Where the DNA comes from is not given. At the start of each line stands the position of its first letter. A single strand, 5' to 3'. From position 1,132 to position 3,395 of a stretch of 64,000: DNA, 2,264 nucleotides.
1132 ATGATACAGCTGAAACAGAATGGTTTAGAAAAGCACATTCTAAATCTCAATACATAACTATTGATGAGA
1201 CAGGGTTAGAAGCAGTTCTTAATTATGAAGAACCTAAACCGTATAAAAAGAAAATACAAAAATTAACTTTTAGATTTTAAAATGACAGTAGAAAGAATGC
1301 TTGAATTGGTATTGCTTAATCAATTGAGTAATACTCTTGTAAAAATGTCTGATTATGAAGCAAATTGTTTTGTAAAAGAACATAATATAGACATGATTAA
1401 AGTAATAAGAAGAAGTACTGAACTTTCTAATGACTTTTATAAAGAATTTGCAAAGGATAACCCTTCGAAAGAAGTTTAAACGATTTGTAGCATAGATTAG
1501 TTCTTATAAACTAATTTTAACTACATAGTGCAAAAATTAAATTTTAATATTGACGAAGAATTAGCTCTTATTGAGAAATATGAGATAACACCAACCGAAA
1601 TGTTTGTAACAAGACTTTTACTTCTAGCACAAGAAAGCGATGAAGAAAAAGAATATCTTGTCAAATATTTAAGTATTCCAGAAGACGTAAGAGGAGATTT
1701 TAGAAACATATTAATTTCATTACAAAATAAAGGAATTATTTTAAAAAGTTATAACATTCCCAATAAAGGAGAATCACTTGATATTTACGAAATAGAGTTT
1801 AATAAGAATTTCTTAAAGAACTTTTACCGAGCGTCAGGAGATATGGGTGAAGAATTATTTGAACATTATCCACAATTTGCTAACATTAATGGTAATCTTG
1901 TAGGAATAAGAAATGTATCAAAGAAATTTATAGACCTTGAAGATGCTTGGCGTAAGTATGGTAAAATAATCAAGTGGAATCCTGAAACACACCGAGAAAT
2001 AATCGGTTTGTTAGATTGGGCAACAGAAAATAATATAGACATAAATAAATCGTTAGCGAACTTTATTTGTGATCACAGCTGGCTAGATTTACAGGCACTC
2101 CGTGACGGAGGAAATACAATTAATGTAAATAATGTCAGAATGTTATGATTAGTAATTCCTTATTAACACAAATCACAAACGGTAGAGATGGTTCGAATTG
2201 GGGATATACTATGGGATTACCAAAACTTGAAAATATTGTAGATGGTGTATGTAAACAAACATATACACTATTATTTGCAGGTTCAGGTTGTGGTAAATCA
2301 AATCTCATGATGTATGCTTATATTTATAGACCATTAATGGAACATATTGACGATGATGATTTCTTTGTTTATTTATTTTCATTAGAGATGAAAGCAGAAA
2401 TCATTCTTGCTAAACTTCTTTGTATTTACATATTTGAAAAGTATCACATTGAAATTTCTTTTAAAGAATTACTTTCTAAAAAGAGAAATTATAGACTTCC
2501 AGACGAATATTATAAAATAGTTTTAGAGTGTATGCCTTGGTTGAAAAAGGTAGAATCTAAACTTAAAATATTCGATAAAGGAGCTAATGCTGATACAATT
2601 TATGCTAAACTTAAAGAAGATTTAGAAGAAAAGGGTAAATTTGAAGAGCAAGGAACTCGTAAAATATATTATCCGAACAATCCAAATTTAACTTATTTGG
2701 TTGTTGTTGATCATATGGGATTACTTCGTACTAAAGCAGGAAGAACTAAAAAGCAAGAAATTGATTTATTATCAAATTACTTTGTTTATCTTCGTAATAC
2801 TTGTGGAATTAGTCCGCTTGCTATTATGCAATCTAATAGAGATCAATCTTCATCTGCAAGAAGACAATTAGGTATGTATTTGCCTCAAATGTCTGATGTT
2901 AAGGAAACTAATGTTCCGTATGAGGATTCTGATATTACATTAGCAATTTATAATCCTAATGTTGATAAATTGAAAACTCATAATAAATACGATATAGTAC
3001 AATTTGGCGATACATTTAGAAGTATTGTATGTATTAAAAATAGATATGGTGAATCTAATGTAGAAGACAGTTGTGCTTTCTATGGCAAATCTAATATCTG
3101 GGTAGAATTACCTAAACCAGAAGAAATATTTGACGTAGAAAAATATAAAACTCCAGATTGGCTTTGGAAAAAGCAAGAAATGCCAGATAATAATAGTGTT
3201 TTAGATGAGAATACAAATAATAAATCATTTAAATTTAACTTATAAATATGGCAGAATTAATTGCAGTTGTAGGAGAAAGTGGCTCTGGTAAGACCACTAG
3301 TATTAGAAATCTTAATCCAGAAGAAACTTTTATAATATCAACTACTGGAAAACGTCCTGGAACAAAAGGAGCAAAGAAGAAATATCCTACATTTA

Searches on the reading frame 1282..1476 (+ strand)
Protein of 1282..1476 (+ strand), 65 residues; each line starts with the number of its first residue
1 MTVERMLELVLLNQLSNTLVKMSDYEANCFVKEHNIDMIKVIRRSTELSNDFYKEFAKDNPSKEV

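Call 62: search_protein_families(library=pfam, alignment_id=A2, max_evalue=0.001)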
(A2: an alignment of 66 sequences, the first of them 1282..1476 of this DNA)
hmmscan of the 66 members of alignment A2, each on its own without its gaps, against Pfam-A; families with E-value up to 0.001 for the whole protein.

A. member 1, window:1282-1476:+ (65 aa): 0 families

B. families by the number of members that match (of 66 scanned): 27 families (the first 25 are shown)
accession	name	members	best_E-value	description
PF00149.33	Metallophos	2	1.4e-12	Calcineurin-like phosphoesterase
PF12850.12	Metallophos_2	2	1.1e-07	Calcineurin-like phosphoesterase superfamily domain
PF13353.11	Fer4_12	1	2.1e-38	4Fe-4S single cluster domain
PF00692.24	dUTPase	1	5.3e-31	dUTPase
PF09424.15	YqeY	1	6.9e-24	Yqey-like protein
PF13876.11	Phage_gp49_66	1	2.5e-23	Phage protein (N4 Gp49/phage Sf6 gene 66) family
PF03161.18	LAGLIDADG_2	1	9.7e-22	LAGLIDADG DNA endonuclease family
PF04542.20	Sigma70_r2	1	7.1e-18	Sigma-70 region 2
PF00293.34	NUDIX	1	1.5e-17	NUDIX domain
PF11753.13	DUF3310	1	2.2e-17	Protein of unknwon function (DUF3310)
PF00857.26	Isochorismatase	1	6.2e-12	Isochorismatase domain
PF15891.11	Nuc_deoxyri_tr2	1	1.4e-11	Nucleoside 2-deoxyribosyltransferase like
PF04545.22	Sigma70_r4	1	1.7e-11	Sigma-70, region 4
PF07453.19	NUMOD1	1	1.2e-10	NUMOD1 domain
PF22769.1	DCD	1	8.1e-10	dCTP deaminase-like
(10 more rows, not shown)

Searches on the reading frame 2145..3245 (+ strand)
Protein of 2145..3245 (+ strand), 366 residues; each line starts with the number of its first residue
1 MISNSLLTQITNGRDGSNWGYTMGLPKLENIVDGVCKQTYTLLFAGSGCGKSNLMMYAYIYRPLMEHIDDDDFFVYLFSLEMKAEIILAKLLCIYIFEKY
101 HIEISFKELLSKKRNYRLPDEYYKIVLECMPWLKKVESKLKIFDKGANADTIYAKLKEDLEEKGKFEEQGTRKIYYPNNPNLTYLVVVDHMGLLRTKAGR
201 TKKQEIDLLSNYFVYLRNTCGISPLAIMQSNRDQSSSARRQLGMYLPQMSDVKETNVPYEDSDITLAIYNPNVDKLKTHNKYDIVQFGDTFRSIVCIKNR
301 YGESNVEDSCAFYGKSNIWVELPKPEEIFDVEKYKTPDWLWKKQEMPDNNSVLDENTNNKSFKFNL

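Call 14: search_protein_families(library=pfam, proteins=[window:2145-3245:+], max_evalue=0.001)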
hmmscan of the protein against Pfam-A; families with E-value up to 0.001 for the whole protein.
window:2145-3245:+ (366 aa): 1 family
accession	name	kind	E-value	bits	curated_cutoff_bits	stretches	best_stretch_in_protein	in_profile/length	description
PF03796.21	DnaB_C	-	4e-14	53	27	1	20-304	1-239/255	DnaB-like helicase C terminal domain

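Call 46: search_dna_similar(query=window:2145-3242:+, collection=phages, mode=protein, max_rows=12)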
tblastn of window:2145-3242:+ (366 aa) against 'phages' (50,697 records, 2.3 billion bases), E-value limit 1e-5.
Records with a match: 84; places in all: 84; records where one place covers at least 80% of the query: 44.
Best place of each record, by identity: <60% 84.
By first word of the organism name: Bacteroides 29; Flavobacterium 29; uncultured 16; Bacteriophage 2; IAS 2; Cellulophaga 2; Kolpuevirus 1; bajarodcaudo 1; Kehishuvirus 1; Leptolyngbya 1.
By host as written in the record: Bacteroides intestinalis DSM 108646 24; - 19; Flavobacterium psychrophilum 950106-1/1 12; Flavobacterium psychrophilum 020612-2/1 3; Flavobacterium psychrophilum strain FPS-D10 3; Bacteroides thetaiotaomicron VPI-5484 2; Bacteroides cellulosilyticus 2; Homo sapiens 2; and 12 more.
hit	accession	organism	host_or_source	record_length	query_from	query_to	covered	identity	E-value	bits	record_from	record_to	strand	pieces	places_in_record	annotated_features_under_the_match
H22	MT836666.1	Bacteriophage sp.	human fecal samples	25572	1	366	100%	46.8%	9e-107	349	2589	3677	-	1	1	record has no annotation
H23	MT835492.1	Bacteriophage sp.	human fecal samples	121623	5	336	91%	44.8%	3e-71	301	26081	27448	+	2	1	record has no annotation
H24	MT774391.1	uncultured phage cr126_1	human feces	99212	34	327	80%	29.4%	1e-25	114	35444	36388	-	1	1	replicative DNA helicase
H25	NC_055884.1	uncultured phage cr126_1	human feces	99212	34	327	80%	29.4%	1e-25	114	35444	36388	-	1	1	replicative DNA helicase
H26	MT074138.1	Bacteroides phage DAC17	Bacteroides thetaiotaomicron VPI-5486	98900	34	340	84%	27.3%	2e-20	99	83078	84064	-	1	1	hypothetical protein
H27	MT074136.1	Bacteroides phage DAC15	Bacteroides thetaiotaomicron VPI-5484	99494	34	340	84%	27.3%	2e-20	99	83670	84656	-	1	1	hypothetical protein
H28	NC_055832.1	Bacteroides phage DAC15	Bacteroides thetaiotaomicron VPI-5484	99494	34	340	84%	27.3%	2e-20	99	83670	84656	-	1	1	hypothetical protein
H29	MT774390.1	uncultured phage cr85_1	human feces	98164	34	333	82%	27.9%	6e-22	103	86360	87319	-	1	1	replicative DNA helicase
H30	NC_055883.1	uncultured phage cr85_1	human feces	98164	34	333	82%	27.9%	6e-22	103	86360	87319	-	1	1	replicative DNA helicase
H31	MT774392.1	uncultured phage cr128_1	human feces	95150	34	333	82%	27.6%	2e-22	104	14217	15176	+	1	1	replicative DNA helicase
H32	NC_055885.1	uncultured phage cr128_1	human feces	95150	34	333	82%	27.6%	2e-22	104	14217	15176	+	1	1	replicative DNA helicase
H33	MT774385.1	uncultured phage cr108_1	human feces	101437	25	327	83%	26.3%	8e-22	103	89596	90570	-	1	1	replicative DNA helicase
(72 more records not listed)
